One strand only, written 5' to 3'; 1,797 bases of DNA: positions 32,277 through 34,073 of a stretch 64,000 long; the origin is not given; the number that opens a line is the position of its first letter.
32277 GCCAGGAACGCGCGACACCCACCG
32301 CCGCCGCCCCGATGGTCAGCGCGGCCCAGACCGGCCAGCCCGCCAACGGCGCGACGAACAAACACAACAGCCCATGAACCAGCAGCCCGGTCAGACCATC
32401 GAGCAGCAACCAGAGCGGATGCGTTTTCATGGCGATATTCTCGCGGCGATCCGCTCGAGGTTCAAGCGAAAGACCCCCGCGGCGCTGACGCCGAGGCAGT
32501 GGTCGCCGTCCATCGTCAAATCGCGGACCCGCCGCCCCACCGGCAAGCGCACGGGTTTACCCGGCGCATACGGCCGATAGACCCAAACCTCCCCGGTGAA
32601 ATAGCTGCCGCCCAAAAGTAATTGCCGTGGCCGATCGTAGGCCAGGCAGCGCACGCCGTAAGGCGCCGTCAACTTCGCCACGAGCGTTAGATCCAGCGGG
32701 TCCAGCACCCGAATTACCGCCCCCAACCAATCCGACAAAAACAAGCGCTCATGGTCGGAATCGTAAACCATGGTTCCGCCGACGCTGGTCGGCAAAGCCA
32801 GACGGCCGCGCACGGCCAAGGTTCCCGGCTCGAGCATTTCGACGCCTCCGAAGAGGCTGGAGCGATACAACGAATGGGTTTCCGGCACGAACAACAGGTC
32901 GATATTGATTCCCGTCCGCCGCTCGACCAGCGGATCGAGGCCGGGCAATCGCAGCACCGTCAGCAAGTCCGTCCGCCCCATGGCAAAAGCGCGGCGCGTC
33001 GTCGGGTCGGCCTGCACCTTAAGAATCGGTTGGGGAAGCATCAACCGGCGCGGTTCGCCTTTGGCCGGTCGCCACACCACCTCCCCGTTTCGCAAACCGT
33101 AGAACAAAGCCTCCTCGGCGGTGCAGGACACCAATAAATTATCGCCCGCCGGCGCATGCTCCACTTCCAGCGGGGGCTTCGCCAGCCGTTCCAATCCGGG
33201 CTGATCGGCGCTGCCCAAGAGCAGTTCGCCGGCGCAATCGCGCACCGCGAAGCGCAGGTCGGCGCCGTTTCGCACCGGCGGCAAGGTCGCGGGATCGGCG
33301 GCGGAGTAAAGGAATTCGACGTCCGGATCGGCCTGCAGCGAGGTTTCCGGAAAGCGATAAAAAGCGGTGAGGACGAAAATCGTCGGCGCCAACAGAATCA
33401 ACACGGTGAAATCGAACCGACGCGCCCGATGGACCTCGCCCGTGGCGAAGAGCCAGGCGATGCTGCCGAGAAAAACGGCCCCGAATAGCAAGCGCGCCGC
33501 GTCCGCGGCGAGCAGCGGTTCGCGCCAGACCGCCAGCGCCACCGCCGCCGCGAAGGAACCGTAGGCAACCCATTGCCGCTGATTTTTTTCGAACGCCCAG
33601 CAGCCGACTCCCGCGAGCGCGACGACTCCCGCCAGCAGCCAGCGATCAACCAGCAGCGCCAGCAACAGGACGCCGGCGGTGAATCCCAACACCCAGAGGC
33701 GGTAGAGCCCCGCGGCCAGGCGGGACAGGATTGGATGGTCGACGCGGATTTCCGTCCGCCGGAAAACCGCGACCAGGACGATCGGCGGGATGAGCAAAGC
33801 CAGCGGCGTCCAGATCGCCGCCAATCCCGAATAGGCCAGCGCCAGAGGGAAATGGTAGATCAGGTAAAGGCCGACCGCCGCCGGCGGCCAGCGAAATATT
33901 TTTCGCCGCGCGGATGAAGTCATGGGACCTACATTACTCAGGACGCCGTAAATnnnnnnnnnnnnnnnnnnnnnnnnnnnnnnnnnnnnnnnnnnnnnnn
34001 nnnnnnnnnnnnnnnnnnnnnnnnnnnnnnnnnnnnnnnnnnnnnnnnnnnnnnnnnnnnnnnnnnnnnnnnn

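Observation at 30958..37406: Four-gene operon: giant HEAT-repeat protein, secreted TPR protein and two tandem paralogous membrane+beta-propeller proteins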

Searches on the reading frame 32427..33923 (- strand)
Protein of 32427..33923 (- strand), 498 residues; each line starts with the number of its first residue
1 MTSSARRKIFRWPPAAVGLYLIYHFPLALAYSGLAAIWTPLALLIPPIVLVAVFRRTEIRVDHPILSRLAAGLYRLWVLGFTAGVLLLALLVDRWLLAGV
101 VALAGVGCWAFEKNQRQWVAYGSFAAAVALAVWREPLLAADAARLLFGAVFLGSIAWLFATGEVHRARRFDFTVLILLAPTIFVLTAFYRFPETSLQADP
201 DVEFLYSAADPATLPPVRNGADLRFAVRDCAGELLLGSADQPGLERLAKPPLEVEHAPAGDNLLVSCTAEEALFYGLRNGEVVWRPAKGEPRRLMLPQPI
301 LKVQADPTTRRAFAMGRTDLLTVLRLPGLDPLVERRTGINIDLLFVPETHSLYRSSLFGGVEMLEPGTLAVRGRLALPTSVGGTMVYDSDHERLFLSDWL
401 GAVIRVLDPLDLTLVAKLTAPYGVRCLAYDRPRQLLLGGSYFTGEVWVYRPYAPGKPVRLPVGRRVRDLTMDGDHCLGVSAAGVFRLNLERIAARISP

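Call 7: search_protein_families(library=pfam, proteins=[window:32427-33923:-], max_evalue=1)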
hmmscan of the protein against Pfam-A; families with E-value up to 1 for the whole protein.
window:32427-33923:- (498 aa): 1 family
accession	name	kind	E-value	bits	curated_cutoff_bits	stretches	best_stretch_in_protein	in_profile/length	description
PF05545.16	FixQ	-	0.48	10.8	29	0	145-163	16-34/49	Cbb3-type cytochrome oxidase component FixQ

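Call 8: search_protein_families(library=ncbifam, proteins=[window:32427-33923:-], max_evalue=1)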
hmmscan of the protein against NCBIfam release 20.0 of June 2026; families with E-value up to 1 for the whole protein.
window:32427-33923:- (498 aa): 0 families

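Call 13: find_encoding_contigs(protein=window:32427-33923:-, flank=10000, max_places=6)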
Protein window:32427-33923:- (498 aa): 2 contigs read that carry it; 2 places shown.
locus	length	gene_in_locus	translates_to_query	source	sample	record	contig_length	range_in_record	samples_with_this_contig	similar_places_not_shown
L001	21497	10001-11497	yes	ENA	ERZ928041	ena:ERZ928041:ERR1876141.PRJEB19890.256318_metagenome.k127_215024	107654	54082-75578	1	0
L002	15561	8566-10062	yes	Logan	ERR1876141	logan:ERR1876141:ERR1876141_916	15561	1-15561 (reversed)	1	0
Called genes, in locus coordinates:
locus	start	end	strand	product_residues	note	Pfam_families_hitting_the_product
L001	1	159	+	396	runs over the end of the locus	PF00155:Aminotran_1_2 (weak), PF01041:DegT_DnrJ_EryC1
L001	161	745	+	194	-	PF02585:PIG-L (faint)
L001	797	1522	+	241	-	-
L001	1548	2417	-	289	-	PF04055:Radical_SAM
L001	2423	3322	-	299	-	-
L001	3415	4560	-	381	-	-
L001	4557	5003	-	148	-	PF14102:Caps_synth_CapC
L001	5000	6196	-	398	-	PF08245:Mur_ligase_M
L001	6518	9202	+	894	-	PF13646:HEAT_2 (weak)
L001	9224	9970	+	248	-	PF21033:RMD1-3, PF24575:TPR_Slam (faint), PF07719:TPR_2 (faint), PF21033:RMD1-3 (weak), PF14559:TPR_19 (weak)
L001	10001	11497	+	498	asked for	-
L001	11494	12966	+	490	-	-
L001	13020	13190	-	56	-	-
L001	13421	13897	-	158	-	PF01047:MarR (weak)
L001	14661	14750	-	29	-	-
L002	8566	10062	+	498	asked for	-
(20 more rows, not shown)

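Call 21: find_homologous_proteins(query=window:32427-33923:-)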
Query window:32427-33923:- (498 aa): 9 proteins with E <= 0.001 among 8000 candidates.
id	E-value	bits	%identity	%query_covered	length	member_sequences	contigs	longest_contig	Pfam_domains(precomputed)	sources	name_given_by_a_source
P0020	0.0e+0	1077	97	100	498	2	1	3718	-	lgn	-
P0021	4.7e-150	519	52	97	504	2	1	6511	-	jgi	jgi:hypothetical protein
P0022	1.8e-145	504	51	100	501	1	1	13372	-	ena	-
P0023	7.2e-136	472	48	98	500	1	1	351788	-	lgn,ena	-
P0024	7.0e-131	456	50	96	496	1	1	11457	-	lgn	-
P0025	7.7e-128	446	49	96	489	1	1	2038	-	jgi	jgi:hypothetical protein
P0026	3.6e-125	437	48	100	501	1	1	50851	-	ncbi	-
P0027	2.7e-106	375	45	96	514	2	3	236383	-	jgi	-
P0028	1.2e-105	373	45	98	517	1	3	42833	-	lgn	-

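Call 35: search_solved_structures(query=A1, max_evalue=10)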
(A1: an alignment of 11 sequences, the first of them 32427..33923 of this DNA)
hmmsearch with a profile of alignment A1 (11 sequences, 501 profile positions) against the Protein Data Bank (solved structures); distinct sequences matched with E-value up to 10: 4.
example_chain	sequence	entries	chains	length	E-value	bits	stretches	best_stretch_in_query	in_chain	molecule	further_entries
3vgz_A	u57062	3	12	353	0.042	15.9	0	388-428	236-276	Uncharacterized protein YncE | PQQ-dependent catabolism-associated beta-propeller protein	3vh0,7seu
3bws_A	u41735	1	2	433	0.07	15.1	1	350-413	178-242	protein Lp49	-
1l0q_A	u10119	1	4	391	0.75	11.7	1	350-474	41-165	Surface layer protein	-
6rtd_A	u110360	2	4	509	1.1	11.1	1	364-456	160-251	Cytochrome c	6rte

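Call 36: predict_structure(alignment_id=A1)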
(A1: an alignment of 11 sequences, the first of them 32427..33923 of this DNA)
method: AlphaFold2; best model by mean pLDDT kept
length: 498 residues; sequences in the alignment: 11
mean_pLDDT: 87.3   pTM: 0.85
mean pLDDT of the five models: 87.3, 86.7, 85.3, 84.9, 84.7
residues with pLDDT >= 90: 301; 70-90: 144; 50-70: 38; < 50: 15
segments of 3 or more residues with pLDDT < 50: 1-12
pLDDT, mean of each block of 10 residues (from residue 1): 33 64 66 54 62 60 76 81 89 92 95 83 95 87 83 89 83 91 88 87 94 85 93 93 89 94 92 96 95 97 94 96 96 95 95 95 97 93 94 94 95 95 94 96 95 90 95 95 96 81
secondary structure, 60 per line:
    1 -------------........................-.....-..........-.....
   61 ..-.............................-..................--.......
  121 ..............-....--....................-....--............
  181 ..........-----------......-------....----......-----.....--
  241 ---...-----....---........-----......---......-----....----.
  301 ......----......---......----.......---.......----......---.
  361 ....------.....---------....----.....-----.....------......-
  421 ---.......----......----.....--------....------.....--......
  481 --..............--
elements in order: H14-37 H39-43 H45-54 H56-62 H64-92 H94-111 H114-134 H136-139 H142-161 H163-166 H169-190 E202-207 H215-218 E223-228 E234-238 E244-246 E252-255 E259-266 E272-277 E281-286 E292-295 E300-306 E311-316 E320-325 E330-336 E340-346 E351-356 E360-364 E371-375 E385-388 E393-397 E403-407 E414-419 E424-430 E435-440 E445-449 E458-461 E468-472 E475-480 E483-488 H489-496

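Call 89: find_related_loci(query=A1, collection=metagenome_contigs, flank=8000)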
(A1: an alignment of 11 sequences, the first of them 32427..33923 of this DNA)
Query A1 (498 aa) in metagenome_contigs; peptide patterns used: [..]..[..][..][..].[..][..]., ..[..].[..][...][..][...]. (x = any residue, [..] = any of these).
93 stretches matched a pattern; 6 encode a relative of the query (tblastn E <= 1e-3); 6 distinct loci.
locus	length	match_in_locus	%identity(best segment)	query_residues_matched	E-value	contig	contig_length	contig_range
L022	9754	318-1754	51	15-493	2e-123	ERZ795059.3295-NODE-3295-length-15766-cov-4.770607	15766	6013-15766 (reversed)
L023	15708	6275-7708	50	15-492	1e-117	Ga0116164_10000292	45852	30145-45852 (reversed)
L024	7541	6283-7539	49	1-416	5e-112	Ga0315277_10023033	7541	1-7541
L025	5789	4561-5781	44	7-407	4e-100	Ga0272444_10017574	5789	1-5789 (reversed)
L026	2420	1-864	53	205-493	5e-87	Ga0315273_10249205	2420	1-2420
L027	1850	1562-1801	38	15-94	3e-8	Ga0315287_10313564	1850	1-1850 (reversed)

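Call 98: search_protein_families(library=padloc, proteins=[window:32427-33923:-], max_evalue=0.01)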
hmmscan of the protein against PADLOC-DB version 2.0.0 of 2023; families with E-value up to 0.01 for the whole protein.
window:32427-33923:- (498 aa): 0 families
